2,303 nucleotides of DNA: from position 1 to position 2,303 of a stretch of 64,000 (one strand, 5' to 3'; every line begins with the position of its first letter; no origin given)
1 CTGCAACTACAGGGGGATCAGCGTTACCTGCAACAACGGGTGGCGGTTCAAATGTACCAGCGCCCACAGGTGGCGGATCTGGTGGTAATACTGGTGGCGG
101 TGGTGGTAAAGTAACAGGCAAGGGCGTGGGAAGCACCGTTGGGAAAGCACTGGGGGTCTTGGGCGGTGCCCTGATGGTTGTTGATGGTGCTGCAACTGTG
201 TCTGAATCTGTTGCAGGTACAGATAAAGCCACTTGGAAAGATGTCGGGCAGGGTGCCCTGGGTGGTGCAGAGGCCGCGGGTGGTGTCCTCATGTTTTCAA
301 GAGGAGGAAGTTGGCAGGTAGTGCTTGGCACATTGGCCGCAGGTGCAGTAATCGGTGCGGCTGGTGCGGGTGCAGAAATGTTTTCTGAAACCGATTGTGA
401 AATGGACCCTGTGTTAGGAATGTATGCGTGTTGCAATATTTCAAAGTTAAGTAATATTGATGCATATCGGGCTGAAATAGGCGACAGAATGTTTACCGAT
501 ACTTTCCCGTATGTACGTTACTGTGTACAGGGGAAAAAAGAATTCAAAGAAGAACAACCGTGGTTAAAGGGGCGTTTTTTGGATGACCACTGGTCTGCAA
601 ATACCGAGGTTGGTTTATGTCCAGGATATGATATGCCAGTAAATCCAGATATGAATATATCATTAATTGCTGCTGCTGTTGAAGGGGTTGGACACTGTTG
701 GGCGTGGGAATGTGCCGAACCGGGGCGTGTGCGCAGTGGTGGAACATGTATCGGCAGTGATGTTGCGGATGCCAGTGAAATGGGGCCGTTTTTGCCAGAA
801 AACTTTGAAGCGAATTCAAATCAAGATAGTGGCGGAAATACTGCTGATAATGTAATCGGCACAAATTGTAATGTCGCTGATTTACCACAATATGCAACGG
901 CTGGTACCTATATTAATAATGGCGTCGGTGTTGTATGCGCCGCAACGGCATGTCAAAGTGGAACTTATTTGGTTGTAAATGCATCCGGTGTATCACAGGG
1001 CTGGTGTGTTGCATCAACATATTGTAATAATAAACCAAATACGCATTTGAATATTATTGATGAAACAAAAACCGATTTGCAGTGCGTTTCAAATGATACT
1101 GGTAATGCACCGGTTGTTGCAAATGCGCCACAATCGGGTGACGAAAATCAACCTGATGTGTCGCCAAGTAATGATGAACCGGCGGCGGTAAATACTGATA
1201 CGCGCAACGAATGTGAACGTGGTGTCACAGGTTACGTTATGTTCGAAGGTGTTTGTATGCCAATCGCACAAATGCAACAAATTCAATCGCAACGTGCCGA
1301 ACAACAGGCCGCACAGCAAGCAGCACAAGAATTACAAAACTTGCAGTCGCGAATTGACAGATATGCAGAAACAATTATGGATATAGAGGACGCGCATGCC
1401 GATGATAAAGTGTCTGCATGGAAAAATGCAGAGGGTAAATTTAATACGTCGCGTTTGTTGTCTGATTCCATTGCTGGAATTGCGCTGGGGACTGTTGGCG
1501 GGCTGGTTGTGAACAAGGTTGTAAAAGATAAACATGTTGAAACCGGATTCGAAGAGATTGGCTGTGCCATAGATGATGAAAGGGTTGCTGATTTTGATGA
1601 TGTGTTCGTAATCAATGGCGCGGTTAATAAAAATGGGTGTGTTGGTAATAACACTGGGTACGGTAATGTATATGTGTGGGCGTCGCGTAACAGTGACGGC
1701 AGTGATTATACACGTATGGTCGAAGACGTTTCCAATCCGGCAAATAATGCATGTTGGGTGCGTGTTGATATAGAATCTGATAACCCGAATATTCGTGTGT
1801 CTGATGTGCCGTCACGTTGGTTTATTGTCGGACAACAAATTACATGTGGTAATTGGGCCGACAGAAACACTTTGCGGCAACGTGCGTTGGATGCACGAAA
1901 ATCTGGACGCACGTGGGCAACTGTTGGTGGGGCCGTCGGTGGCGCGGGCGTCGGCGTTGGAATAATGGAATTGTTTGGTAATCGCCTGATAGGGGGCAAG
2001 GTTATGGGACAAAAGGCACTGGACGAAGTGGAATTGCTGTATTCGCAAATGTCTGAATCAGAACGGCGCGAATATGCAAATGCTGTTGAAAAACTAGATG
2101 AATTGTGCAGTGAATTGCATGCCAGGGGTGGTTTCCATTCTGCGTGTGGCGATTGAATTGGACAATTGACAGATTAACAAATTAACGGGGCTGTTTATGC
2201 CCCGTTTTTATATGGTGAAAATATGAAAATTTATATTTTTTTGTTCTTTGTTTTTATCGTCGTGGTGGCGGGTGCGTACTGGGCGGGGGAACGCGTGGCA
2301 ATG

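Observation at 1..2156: Undescribed modular protein family A: Gly/Pro-Thr repeats, glycine-zipper segment and a conserved FSETDC-DPV-G-CCN / CWxWxC cysteine module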

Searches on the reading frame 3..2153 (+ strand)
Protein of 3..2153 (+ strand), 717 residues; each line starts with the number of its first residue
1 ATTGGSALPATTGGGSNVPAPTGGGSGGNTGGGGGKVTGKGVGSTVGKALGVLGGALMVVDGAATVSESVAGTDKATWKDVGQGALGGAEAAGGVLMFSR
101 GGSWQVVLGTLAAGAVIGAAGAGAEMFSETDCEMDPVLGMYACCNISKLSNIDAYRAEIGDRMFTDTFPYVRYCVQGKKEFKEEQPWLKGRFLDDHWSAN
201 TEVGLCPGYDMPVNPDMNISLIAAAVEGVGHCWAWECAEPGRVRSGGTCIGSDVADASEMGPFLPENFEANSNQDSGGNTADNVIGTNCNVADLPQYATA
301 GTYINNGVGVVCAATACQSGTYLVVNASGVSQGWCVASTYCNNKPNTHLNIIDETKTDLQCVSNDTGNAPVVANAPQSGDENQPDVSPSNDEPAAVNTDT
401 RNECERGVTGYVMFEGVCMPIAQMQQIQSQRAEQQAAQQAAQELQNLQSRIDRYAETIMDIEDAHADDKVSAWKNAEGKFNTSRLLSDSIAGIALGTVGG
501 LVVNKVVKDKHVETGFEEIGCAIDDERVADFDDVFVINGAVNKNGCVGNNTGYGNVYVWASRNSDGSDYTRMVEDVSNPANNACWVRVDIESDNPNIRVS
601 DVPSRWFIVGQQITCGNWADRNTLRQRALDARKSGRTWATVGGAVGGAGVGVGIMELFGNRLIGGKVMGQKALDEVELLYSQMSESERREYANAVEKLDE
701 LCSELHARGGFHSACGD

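Call 7: search_protein_families(library=pfam, proteins=[window:3-2153:+], max_evalue=1)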
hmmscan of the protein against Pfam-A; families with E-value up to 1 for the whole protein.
window:3-2153:+ (717 aa): 1 family
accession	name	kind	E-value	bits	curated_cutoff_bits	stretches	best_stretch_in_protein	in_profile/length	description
PF24151.2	ArlX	-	0.23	11.4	28.7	1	421-465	39-84/229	ArlX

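Call 8: search_protein_families(library=ncbifam, proteins=[window:3-2153:+], max_evalue=1)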
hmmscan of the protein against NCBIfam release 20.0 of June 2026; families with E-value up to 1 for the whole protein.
window:3-2153:+ (717 aa): 2 families
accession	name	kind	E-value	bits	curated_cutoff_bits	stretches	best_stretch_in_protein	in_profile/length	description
TIGR03920.1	T7SS_EccD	equivalog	0.067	12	94.95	1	49-134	172-257/455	type VII secretion integral membrane protein EccD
NF033601.2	Sta_opine_CntL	equivalog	0.15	11.3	350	1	432-526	16-107/255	staphylopine biosynthesis enzyme CntL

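Call 49: search_solved_structures(query=window:3-2153:+, max_evalue=1)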
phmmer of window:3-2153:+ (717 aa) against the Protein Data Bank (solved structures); distinct sequences matched with E-value up to 1: 0.

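Call 79: search_protein_families(library=phrogs, proteins=[window:3-2153:+], max_evalue=0.01)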
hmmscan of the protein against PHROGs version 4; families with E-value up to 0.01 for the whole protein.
window:3-2153:+ (717 aa): 0 families

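Call 80: search_protein_families(library=padloc, proteins=[window:3-2153:+], max_evalue=0.01)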
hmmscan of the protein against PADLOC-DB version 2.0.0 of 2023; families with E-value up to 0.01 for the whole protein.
window:3-2153:+ (717 aa): 1 family
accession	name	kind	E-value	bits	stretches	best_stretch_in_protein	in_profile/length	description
PDLC00589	JetC3|JetC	-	0.0072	12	1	395-479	246-328/1486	DUF3584 domain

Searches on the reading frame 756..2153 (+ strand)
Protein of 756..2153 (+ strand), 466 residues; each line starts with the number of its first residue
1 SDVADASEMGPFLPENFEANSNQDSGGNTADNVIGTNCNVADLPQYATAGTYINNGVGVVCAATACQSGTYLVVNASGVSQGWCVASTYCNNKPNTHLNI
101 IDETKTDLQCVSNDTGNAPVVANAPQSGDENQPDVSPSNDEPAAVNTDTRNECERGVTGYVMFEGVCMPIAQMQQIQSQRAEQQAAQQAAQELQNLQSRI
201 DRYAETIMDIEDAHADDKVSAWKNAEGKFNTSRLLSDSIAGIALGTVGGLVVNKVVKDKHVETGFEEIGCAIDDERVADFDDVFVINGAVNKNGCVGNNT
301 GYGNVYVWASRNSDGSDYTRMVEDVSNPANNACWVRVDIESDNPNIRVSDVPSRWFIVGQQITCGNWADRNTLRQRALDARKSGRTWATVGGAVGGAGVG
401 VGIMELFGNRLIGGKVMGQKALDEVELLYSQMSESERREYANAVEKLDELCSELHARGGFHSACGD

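Call 24: find_homologous_proteins(query=window:756-2153:+, max_evalue=0.001)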
Query seq(466 aa) (466 aa): 332 proteins with E <= 0.001 among 8000 candidates; the best 120 are listed.
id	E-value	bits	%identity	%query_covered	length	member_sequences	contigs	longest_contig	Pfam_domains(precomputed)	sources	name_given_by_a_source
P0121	0.0e+0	1055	100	100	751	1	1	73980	-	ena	-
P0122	0.0e+0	1025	97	100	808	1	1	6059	-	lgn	-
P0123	3.3e-246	836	83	100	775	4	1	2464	-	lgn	-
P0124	5.3e-210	716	71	100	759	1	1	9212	-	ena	-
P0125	2.8e-196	671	70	92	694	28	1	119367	-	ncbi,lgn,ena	-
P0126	4.9e-188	644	68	93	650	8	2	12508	-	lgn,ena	-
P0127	3.0e-170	585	79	69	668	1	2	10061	-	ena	-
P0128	4.5e-164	565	72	59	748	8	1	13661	-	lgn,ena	-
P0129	2.2e-153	530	77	65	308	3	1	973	-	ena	-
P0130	1.4e-128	448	71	58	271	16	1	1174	-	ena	-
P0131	4.3e-128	446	72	58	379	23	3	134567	-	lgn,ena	-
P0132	1.5e-123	431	69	58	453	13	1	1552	PF13715.13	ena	-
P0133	1.5e-121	425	69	59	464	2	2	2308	PF13715.13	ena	-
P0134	1.1e-118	415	57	72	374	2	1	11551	-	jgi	jgi:F0F1-type ATP synthase assembly protein I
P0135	8.6e-114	399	55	72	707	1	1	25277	-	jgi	jgi:hypothetical protein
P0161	1.4e-53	201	57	35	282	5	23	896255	-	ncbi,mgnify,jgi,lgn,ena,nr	ncbi:MAG TPA: hypothetical protein DD611_00890 [Alphaproteobacteria bacterium]|mgnify:CR=1 FL=1|nr:h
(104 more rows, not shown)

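Call 26: find_encoding_contigs(protein=P0121, flank=10000, max_places=3)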
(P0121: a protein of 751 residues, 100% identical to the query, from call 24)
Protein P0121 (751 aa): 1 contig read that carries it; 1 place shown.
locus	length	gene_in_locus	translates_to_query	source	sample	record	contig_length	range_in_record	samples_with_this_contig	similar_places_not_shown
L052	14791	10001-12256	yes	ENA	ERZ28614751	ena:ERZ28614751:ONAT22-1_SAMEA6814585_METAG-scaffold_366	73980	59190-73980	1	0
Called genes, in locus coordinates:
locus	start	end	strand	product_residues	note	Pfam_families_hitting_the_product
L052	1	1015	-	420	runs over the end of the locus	PF03952:Enolase_N, PF07476:MAAL_C (faint), PF00113:Enolase_C, PF13378:MR_MLE_C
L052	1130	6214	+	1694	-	-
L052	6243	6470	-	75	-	-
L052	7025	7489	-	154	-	PF00436:SSB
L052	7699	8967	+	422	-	PF07498:Rho_N (weak), PF07497:Rho_RNA_bind, PF00006:ATP-synt_ab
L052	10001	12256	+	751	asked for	-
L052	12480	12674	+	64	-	-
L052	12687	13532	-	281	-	PF00491:Arginase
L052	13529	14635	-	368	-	-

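Call 54: search_protein_families(library=pfam, proteins=[P0161], max_evalue=0.1)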
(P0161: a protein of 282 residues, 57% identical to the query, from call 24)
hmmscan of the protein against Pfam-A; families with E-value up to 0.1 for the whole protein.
P0161 (282 aa): 1 family
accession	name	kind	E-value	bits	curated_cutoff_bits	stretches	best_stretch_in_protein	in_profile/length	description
PF02604.26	PhdYeFM_antitox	-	0.092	13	29.8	0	240-258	5-23/74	Antitoxin Phd_YefM, type II toxin-antitoxin system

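Call 87: find_encoding_contigs(protein=P0125, flank=6000, max_places=2)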
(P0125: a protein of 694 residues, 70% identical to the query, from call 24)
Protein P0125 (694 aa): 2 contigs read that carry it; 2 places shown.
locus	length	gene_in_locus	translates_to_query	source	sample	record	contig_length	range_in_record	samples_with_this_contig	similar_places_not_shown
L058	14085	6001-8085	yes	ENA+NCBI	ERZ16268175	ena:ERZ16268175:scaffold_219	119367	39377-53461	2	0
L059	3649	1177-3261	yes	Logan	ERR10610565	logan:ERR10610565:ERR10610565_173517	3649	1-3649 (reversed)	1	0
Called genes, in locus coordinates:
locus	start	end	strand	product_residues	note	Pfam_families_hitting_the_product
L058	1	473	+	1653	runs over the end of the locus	-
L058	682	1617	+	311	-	-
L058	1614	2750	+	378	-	-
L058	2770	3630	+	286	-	-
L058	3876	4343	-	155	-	PF00436:SSB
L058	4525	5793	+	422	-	PF07498:Rho_N (weak), PF07497:Rho_RNA_bind, PF00006:ATP-synt_ab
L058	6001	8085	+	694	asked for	-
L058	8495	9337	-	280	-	PF00491:Arginase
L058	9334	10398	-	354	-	-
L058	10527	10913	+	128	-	PF01541:GIY-YIG, PF10544:T5orf172 (weak)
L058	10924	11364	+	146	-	-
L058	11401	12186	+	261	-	PF01928:CYTH (weak)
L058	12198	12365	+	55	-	-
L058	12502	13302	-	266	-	-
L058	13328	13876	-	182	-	-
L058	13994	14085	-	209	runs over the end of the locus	PF00300:His_Phos_1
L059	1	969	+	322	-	?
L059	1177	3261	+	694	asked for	-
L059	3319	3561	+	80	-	-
